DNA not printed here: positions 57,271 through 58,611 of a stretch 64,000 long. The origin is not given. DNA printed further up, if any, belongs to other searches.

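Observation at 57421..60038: AT-rich three-gene island: AbiEi/AbiEii plus an uncharacterised zinc-ribbon protein with NDT/TIR-like domain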

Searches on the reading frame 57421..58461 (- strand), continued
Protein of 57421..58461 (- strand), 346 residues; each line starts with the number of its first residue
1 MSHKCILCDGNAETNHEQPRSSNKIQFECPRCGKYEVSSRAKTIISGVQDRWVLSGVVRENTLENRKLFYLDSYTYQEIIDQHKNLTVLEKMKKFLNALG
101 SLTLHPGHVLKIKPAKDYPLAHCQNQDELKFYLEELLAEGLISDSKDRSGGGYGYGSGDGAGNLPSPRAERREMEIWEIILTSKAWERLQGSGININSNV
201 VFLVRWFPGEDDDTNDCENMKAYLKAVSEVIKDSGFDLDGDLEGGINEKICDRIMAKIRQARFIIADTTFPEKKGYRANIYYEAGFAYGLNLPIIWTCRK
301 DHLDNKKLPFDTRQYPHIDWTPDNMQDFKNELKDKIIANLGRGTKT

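Call 19: predict_structure(alignment_id=A1)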
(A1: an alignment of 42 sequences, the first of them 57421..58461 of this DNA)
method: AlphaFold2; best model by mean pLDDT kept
length: 346 residues; sequences in the alignment: 42
mean_pLDDT: 85.6   pTM: 0.61
mean pLDDT of the five models: 85.6, 84.9, 84.2, 84.1, 83.7
residues with pLDDT >= 90: 208; 70-90: 85; 50-70: 33; < 50: 20
segments of 3 or more residues with pLDDT < 50: 151-163
pLDDT, mean of each block of 10 residues (from residue 1): 89 79 89 95 95 97 91 92 92 96 95 96 96 96 83 46 50 79 93 62 84 84 94 89 52 84 92 81 90 93 87 88 96 93 68
secondary structure, 60 per line:
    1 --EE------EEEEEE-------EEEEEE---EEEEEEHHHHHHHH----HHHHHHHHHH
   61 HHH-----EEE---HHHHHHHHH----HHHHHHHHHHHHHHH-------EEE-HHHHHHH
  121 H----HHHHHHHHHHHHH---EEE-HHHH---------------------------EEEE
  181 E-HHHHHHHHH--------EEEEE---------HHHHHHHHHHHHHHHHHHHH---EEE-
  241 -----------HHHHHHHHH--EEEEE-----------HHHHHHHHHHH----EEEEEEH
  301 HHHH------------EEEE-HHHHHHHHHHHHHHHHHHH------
elements in order: E11-16 E24-29 E33-38 H39-46 H51-63 E69-71 H75-83 H88-102 E110-112 H114-121 H126-138 E142-144 H146-149 E177-181 H183-191 E200-204 H214-233 E237-239 H252-260 E263-267 H279-289 E294-299 H300-304 E317-320 H322-340

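Call 21: search_protein_representatives(protein=window:57421-58461:-)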
Query: 346 residues. Proteins with E-value up to 0.001 (for the whole library): 5140; up to 1e-10: 2705; up to 1e-30: 38. The best 150 are listed.
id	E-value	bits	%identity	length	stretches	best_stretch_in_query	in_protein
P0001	7.0e-194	660.2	100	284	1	63-346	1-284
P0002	3.5e-140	483.5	64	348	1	3-345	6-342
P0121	7.9e-43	163.3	38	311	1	3-339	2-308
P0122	6.2e-37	143.9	33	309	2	179-345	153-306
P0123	2.2e-36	142.1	36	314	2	175-343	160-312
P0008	3.4e-36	141.5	36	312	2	178-343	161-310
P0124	3.6e-36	141.4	39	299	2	2-146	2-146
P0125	3.8e-36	141.4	38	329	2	177-344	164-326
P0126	3.9e-36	141.3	35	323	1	4-338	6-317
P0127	5.2e-36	140.9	39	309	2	193-336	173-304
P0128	2.3e-35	138.8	37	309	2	21-152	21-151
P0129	3.6e-35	138.1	43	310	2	246-338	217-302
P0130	2.1e-34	135.6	37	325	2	178-340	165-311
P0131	2.4e-34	135.4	41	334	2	86-343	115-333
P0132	3.5e-34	134.9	43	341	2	179-343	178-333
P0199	1.3e-27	113.3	49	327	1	195-343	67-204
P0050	3.0e-26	108.8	46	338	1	181-337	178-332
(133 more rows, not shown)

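Call 22: fold_search(model_id=the predicted structure, library=pdb)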
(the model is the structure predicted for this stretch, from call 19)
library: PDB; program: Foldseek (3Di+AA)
matches with E <= 10: 991; with E <= 0.001: 3
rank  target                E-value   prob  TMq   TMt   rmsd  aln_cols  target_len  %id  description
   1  8isy_B                2.6e-04  1.00  0.32  0.25   4.3       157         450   13  Cryo-EM structure of free-state Crt-SPARTA (released 2023-10-18)
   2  8u72_H                6.7e-04  1.00  0.32  0.27   4.4       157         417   13  Cryo-EM structure of the SPARTA oligomer with guide RNA and target DNA (released 2024-06-12)
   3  4kxm_B                9.5e-04  1.00  0.28  0.65   4.7       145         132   19  Crystal structure of DNPH1 (RCL) WITH N6-ISOPENTENYL-AMP (released 2014-02-05)
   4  8i88_C                1.0e-03  1.00  0.30  0.26   4.5       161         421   14  Cryo-EM structure of TIR-APAZ/Ago-gRNA complex (released 2023-07-05)
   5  8spo_E                1.1e-03  1.00  0.31  0.28   4.9       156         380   13  Tetramerized activation of MapSPARTA bound with NAD+ (released 2023-08-23)
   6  4ohr                  1.1e-03  1.00  0.29  0.59   6.5       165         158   14  Crystal structure of MilB from Streptomyces rimofaciens (released 2014-06-25)
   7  9ugj_B                1.2e-03  1.00  0.25  0.51   6.0       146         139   15  Structure of SARM1 bound to SIR3-ADPR (released 2026-02-18)
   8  8ffi_A                1.3e-03  1.00  0.32  0.27   3.9       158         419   15  Structure of tetramerized MapSPARTA upon guide RNA-mediated target DNA binding (released 2023-08-23)
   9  8qlp_E                1.4e-03  1.00  0.31  0.26   4.6       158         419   17  CryoEM structure of the RNA/DNA bound SPARTA (BabAgo/TIR-APAZ) tetrameric complex (released 2024-01-31)
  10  8ifl_A                1.6e-03  1.00  0.31  0.26   4.9       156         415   15  Cryo-EM structure of tetrameric SPARTA gRNA-ssDNA target complex in state 1 (released 2024-01-17)
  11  8i87_C                1.8e-03  1.00  0.29  0.25   4.2       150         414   13  Cryo-EM structure of TIR-APAZ/Ago-gRNA-DNA complex (released 2023-07-19)
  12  4kxl_B                1.8e-03  1.00  0.26  0.62   4.9       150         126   17  Crystal structure of DNPH1 (RCL) with 6-CYCLOPENTYL-AMP (released 2014-02-05)
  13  8i87_G                2.0e-03  1.00  0.30  0.26   4.6       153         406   13  Cryo-EM structure of TIR-APAZ/Ago-gRNA-DNA complex (released 2023-07-19)
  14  8spo_I                2.1e-03  1.00  0.31  0.29   4.7       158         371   15  Tetramerized activation of MapSPARTA bound with NAD+ (released 2023-08-23)
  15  9i9q_A                2.4e-03  1.00  0.28  0.67   4.9       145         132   13  Crystal structure of DNPH1 bound by compound 2. (released 2025-11-12)
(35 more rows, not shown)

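Call 23: search_protein_families(library=padloc, alignment_id=A1, max_evalue=0.01)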
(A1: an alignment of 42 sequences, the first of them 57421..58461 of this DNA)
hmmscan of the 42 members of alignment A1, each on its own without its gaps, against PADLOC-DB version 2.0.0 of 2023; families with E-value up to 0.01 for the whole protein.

A. member 1, window:57421-58461:- (346 aa): 1 family
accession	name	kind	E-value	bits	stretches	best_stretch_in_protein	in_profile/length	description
PDLC00733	Effector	-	2.4e-08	31.2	1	201-335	243-370/388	TIR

B. families by the number of members that match (of 42 scanned): 3 families
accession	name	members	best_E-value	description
PDLC00733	Effector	42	4.1e-16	TIR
PDLC03869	LmuC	1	0.0061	-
PDLC01866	CARF3--CARF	1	0.0066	-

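Call 24: search_protein_families(library=pfam, alignment_id=A1, max_evalue=0.01)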
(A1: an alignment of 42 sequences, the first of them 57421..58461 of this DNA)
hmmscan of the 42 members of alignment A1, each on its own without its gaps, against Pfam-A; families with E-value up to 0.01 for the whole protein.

A. member 1, window:57421-58461:- (346 aa): 0 families

B. families by the number of members that match (of 42 scanned): 6 families
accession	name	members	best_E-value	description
PF05014.21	Nuc_deoxyrib_tr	37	6.6e-07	Nucleoside 2-deoxyribosyltransferase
PF16145.10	DUF4853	1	0.00035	Domain of unknown function (DUF4853)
PF14354.12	Lar_restr_allev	1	0.00044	Restriction alleviation protein Lar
PF13824.12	zf-Mss51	1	0.0025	Zinc-finger of mitochondrial splicing suppressor 51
PF02126.24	PTE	1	0.0026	Phosphotriesterase family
PF13271.11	DUF4062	1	0.0078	Domain of unknown function (DUF4062)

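Call 27: search_protein_families(library=pfam, proteins=[P0046, P0050, P0066, P0075, P0078, P0085, P0080, P0117, P0199, P0097], max_evalue=0.01)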
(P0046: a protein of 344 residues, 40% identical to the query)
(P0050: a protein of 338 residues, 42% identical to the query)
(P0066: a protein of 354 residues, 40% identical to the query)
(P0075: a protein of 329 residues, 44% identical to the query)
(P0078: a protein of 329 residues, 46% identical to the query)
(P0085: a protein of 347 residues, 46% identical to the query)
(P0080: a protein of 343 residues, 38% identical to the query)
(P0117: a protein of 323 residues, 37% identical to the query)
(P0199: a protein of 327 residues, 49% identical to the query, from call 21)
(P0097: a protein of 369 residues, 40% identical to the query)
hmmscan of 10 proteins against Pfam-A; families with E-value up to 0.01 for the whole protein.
P0046 (344 aa): 1 family
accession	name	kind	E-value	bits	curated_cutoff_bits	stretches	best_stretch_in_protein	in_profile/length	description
PF05014.21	Nuc_deoxyrib_tr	-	0.004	17.7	28.8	0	212-295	30-97/117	Nucleoside 2-deoxyribosyltransferase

P0050 (338 aa): 1 family
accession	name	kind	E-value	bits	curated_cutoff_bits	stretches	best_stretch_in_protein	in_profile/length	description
PF05014.21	Nuc_deoxyrib_tr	-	3.5e-05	24.4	28.8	1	222-294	25-98/117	Nucleoside 2-deoxyribosyltransferase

P0066 (354 aa): 1 family
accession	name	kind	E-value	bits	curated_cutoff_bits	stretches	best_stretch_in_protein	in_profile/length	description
PF05014.21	Nuc_deoxyrib_tr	-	1.1e-05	25.9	28.8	1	232-304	20-98/117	Nucleoside 2-deoxyribosyltransferase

P0075 (329 aa): 1 family
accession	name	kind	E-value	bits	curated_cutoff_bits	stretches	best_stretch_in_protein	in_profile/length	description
PF05014.21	Nuc_deoxyrib_tr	-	0.00048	20.7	28.8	1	229-287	44-100/117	Nucleoside 2-deoxyribosyltransferase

P0078 (329 aa): 1 family
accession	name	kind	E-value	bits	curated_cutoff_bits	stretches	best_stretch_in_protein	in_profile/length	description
PF05014.21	Nuc_deoxyrib_tr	-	9.9e-05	22.9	28.8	1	229-287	44-100/117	Nucleoside 2-deoxyribosyltransferase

P0085 (347 aa): 1 family
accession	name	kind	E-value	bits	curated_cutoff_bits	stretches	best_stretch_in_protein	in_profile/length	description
PF05014.21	Nuc_deoxyrib_tr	-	0.00021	21.9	28.8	1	237-292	44-97/117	Nucleoside 2-deoxyribosyltransferase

P0080 (343 aa): 0 families

P0117 (323 aa): 1 family
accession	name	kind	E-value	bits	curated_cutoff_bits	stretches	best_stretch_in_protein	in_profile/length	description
PF05014.21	Nuc_deoxyrib_tr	-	0.0021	18.6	28.8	1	193-271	13-97/117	Nucleoside 2-deoxyribosyltransferase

P0199 (327 aa): 1 family
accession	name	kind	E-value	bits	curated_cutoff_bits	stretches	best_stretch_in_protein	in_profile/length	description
PF05014.21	Nuc_deoxyrib_tr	-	9.9e-05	22.9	28.8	1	99-162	31-98/117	Nucleoside 2-deoxyribosyltransferase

P0097 (369 aa): 1 family
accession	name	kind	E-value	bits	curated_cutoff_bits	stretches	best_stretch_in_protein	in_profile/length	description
PF05014.21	Nuc_deoxyrib_tr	-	0.00014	22.4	28.8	1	234-290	44-97/117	Nucleoside 2-deoxyribosyltransferase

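Call 30: search_protein_families(library=pfam, alignment_id=A2, max_evalue=0.00001)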
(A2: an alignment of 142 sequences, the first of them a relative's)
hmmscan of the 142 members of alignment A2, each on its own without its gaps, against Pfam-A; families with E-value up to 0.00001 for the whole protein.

A. member 1, L001:9604-10005:- (133 aa): 0 families

B. families by the number of members that match (of 142 scanned): 122 families (the first 25 are shown)
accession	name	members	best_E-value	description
PF01420.25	Methylase_S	3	6e-50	Type I restriction modification DNA specificity domain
PF01555.25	N6_N4_Mtase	3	1.7e-36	DNA methylase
PF07719.23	TPR_2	3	4.5e-32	Tetratricopeptide repeat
PF14559.12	TPR_19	3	6.2e-29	Tetratricopeptide repeat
PF00515.34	TPR_1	3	1.2e-27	Tetratricopeptide repeat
PF13432.12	TPR_16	3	3.7e-17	Tetratricopeptide repeat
PF04480.18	DUF559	2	9.1e-35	Protein of unknown function (DUF559)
PF13181.12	TPR_8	2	3.2e-32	Tetratricopeptide repeat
PF13683.12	rve_3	2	7.8e-31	Integrase core domain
PF13414.12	TPR_11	2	2.1e-29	TPR repeat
PF00004.35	AAA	2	2.3e-23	ATPase family associated with various cellular activities (AAA)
PF13431.12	TPR_17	2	5.8e-23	Tetratricopeptide repeat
PF00665.32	rve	2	8.4e-23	Integrase core domain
PF00561.26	Abhydrolase_1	2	6.8e-20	alpha/beta hydrolase fold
PF13424.12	TPR_12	2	3.1e-19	Tetratricopeptide repeat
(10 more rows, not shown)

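Call 31: search_protein_families(library=padloc, alignment_id=A2, max_evalue=0.00001)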
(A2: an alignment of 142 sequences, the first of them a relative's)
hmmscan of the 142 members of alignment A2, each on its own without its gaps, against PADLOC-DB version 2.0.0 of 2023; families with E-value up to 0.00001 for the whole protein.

A. member 1, L001:9604-10005:- (133 aa): 0 families

B. families by the number of members that match (of 142 scanned): 356 families (the first 25 are shown)
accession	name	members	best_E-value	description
PDLC03644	MTase_III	3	5.2e-143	Type III methyltransferase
PDLC03632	MTase_III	3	5.3e-88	Type III methyltransferase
PDLC03636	MTase_III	3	1.5e-74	Type III methyltransferase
PDLC03168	Specificity_I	3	1.3e-68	Type I specificity subunit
PDLC03086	Specificity_I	3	1.2e-66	Type I specificity subunit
PDLC03089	Specificity_I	3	4.9e-64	Type I specificity subunit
PDLC03098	Specificity_I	3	2.3e-63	Type I specificity subunit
PDLC03099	Specificity_I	3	3e-63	Type I specificity subunit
PDLC04137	mad5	3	2.7e-60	mads_5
PDLC03108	Specificity_I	3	2.7e-60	Type I specificity subunit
PDLC03162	Specificity_I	3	4e-60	Type I specificity subunit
PDLC03178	Specificity_I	3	4.8e-57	Type I specificity subunit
PDLC03107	Specificity_I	3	2.5e-55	Type I specificity subunit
PDLC03090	Specificity_I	3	2e-53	Type I specificity subunit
PDLC03068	Specificity_I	3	2.5e-53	Type I specificity subunit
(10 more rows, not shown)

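Call 48: search_dna_similar(query=window:57421-58461:-, collection=plasmids, mode=protein, max_evalue=0.001, max_rows=25)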
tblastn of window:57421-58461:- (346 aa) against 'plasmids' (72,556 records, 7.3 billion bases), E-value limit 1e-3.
Records with a match: 21; places in all: 21; records where one place covers at least 80% of the query: 14.
Best place of each record, by identity: <60% 21.
By first word of the organism name: Bacillus 16; Bradyrhizobium 1; Leptospira 1; Hydrogenimonas 1; Hymenobacter 1; Aliarcobacter 1.
By predicted mobility (MOB-suite, as given by PLSDB): conjugative 9; non-mobilizable 8; mobilizable 4.
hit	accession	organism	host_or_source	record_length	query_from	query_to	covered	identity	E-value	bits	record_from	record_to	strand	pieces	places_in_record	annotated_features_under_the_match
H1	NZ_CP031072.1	Bacillus mycoides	cell culture,soil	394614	1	342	99%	26.4%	8e-24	110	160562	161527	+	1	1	nucleoside 2-deoxyribosyltransferase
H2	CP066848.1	Bacillus mycoides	single cell,soil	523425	1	342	99%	26.4%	8e-24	110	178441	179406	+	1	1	nucleoside 2-deoxyribosyltransferase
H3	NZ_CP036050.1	Bacillus mycoides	cell culture,soil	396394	1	342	99%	25.9%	6e-23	107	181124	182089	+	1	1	nucleoside 2-deoxyribosyltransferase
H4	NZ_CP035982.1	Bacillus mycoides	cell culture,soil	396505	1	342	99%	25.9%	6e-23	107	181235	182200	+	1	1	nucleoside 2-deoxyribosyltransferase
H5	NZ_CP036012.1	Bacillus mycoides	cell culture,soil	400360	1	342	99%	25.9%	1e-22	106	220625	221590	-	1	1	nucleoside 2-deoxyribosyltransferase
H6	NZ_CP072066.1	Bacillus mycoides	cell culture,soil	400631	1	342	99%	25.9%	1e-22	106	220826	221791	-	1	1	nucleoside 2-deoxyribosyltransferase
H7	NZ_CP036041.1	Bacillus mycoides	cell culture,soil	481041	1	342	99%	25.9%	1e-22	106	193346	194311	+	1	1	nucleoside 2-deoxyribosyltransferase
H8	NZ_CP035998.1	Bacillus mycoides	cell culture,soil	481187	1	342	99%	25.9%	1e-22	106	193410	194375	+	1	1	nucleoside 2-deoxyribosyltransferase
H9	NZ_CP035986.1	Bacillus mycoides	cell culture,soil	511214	1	342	99%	25.9%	1e-22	106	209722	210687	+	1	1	nucleoside 2-deoxyribosyltransferase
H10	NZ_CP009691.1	Bacillus mycoides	soil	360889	1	342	99%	25.9%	2e-22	105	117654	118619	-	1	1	nucleoside 2-deoxyribosyltransferase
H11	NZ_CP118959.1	Bacillus mycoides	Soil,Type strain bacterial culture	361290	1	342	99%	25.9%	2e-22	105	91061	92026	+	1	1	nucleoside 2-deoxyribosyltransferase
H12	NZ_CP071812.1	Bacillus mycoides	cell culture,soil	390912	1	342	99%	25.9%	2e-22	105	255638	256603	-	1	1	nucleoside 2-deoxyribosyltransferase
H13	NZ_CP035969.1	Bacillus mycoides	cell culture,soil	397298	1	342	99%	25.9%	2e-22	105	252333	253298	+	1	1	nucleoside 2-deoxyribosyltransferase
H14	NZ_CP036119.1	Bacillus mycoides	cell culture,soil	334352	1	342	99%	25.9%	2e-22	105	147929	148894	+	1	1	nucleoside 2-deoxyribosyltransferase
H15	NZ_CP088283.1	Bradyrhizobium quebecense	soybean cv. AC Glengarry,Cell ...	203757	181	343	47%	35.8%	3e-18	93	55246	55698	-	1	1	hypothetical protein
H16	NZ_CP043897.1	Leptospira interrogans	Homo sapiens,cell culture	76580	179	336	46%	35.8%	9e-16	86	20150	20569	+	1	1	nucleoside 2-deoxyribosyltransferase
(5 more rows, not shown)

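Call 49: search_dna_similar(query=window:57421-58461:-, collection=phages, mode=protein, max_evalue=0.001, max_rows=25)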
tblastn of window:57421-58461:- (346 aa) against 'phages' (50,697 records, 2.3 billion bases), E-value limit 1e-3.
No match.
